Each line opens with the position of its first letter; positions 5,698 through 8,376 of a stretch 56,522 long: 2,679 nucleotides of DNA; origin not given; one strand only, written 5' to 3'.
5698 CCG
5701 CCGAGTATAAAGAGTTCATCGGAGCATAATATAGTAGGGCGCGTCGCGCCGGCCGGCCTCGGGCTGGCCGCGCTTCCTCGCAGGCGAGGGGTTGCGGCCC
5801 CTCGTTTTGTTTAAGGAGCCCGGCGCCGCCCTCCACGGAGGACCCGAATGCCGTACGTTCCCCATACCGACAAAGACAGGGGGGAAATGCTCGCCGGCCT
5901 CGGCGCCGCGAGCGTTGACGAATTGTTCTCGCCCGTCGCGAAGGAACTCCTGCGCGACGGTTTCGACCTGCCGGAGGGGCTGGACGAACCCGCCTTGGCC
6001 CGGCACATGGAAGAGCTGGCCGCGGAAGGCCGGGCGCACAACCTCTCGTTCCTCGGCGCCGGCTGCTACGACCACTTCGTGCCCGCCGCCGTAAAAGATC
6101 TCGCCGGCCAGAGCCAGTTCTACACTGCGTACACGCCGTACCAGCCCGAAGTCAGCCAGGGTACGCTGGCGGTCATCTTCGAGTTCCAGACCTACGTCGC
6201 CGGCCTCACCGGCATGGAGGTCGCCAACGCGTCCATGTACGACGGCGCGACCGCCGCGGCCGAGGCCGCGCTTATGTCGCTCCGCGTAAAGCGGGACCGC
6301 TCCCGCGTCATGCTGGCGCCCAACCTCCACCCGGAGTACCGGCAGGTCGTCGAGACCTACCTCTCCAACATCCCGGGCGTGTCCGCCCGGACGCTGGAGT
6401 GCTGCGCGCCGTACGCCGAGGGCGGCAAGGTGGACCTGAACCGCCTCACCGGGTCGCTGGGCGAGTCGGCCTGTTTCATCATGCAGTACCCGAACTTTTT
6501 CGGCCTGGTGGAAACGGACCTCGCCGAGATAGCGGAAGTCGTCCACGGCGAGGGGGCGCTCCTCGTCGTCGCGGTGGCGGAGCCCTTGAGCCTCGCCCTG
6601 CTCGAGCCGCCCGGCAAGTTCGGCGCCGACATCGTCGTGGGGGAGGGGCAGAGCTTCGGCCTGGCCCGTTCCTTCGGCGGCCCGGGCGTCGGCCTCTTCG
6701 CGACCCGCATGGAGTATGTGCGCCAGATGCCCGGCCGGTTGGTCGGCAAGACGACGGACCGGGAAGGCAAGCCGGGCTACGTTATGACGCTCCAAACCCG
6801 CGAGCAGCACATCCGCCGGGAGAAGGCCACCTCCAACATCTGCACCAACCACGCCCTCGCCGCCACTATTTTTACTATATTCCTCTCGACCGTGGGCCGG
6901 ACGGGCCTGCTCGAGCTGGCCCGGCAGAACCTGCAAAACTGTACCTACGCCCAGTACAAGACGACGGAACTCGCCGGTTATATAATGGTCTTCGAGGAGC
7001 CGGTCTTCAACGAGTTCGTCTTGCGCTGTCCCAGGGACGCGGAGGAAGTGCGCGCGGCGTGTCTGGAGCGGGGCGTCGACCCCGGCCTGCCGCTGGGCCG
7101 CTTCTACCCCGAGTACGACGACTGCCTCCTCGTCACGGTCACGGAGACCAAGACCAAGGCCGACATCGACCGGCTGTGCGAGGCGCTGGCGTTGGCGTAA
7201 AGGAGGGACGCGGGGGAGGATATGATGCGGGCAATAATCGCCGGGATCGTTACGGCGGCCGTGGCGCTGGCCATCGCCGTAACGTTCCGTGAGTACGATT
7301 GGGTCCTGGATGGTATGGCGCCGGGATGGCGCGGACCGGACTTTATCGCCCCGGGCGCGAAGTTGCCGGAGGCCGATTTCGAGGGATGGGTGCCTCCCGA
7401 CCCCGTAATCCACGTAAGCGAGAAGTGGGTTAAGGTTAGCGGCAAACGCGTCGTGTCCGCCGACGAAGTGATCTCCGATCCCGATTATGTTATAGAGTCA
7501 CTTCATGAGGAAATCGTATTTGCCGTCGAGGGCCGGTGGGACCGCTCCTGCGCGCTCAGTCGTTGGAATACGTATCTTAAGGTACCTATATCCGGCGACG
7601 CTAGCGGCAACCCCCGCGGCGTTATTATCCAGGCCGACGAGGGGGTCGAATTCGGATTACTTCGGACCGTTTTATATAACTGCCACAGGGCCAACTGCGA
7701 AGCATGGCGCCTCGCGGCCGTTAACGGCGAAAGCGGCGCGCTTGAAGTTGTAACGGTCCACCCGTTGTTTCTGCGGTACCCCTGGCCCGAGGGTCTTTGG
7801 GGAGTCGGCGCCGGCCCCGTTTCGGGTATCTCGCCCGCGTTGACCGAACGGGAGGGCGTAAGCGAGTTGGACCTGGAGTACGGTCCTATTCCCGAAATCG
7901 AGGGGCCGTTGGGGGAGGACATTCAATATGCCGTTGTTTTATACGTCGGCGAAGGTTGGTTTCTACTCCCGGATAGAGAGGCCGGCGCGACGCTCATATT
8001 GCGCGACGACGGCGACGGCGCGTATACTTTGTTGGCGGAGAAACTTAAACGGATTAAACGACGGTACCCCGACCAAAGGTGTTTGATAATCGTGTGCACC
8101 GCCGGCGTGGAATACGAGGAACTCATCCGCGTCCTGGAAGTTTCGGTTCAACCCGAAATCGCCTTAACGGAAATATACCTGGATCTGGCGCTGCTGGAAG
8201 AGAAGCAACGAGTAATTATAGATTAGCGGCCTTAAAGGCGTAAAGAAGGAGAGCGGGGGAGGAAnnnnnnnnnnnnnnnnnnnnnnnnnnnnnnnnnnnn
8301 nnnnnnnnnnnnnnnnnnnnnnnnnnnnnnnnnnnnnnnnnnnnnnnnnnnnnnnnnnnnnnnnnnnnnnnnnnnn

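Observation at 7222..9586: Glycine-cleavage P-protein genes gcvPA and gcvPB are split by an insertion of two tandem paralogs with duplicated ExbD/TolR-like domains plus a small permease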

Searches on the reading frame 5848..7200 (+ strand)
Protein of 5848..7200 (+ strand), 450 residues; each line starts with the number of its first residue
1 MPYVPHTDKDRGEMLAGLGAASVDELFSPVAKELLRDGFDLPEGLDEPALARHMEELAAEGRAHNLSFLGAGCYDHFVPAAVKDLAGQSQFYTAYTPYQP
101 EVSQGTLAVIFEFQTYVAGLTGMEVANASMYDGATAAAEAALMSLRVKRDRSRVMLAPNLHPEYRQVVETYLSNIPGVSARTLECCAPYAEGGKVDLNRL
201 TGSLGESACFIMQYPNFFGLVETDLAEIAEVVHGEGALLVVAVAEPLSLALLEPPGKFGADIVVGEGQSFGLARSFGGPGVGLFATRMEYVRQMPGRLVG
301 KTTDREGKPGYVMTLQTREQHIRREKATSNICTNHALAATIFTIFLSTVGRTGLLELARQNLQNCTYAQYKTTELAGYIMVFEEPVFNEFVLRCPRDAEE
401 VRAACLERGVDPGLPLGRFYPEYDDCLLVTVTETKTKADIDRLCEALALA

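Call 3: search_protein_families(library=pfam, proteins=[window:5848-7200:+], max_evalue=1)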
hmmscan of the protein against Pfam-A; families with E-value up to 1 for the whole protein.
window:5848-7200:+ (450 aa): 2 families
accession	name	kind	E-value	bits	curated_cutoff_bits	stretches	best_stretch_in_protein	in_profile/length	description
PF02347.22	GDC-P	-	6.8e-120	401.3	26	1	3-446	3-428/429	Glycine cleavage system P-protein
PF00266.25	Aminotran_5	-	0.013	15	21.5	1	188-341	120-265/371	Aminotransferase class-V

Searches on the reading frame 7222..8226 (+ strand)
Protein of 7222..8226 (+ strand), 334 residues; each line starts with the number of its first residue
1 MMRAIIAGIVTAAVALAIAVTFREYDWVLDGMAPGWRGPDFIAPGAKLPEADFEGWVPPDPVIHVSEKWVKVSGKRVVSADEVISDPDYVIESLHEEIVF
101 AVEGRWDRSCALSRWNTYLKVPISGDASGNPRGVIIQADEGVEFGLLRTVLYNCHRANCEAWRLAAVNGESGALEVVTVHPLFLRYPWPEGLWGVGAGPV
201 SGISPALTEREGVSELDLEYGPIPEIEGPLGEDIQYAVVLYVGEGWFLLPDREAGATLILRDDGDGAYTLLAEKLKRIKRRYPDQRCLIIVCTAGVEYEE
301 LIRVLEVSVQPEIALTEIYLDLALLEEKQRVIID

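Call 3: search_protein_families(library=pfam, proteins=[window:7222-8226:+], max_evalue=1)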
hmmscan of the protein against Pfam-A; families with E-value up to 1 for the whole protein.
window:7222-8226:+ (334 aa): 1 family
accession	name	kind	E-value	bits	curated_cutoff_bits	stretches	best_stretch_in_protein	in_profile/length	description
PF02472.21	ExbD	-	5.6e-05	23.6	25.4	1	131-166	91-125/128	Biopolymer transport protein ExbD/TolR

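Call 56: search_protein_families(library=ncbifam, proteins=[window:7222-8226:+], max_evalue=0.01)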
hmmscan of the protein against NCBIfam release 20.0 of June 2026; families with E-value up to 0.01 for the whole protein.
window:7222-8226:+ (334 aa): 0 families

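Call 57: search_protein_families(library=padloc, proteins=[window:7222-8226:+], max_evalue=0.01)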
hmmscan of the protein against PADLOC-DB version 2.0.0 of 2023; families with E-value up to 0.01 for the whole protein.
window:7222-8226:+ (334 aa): 0 families
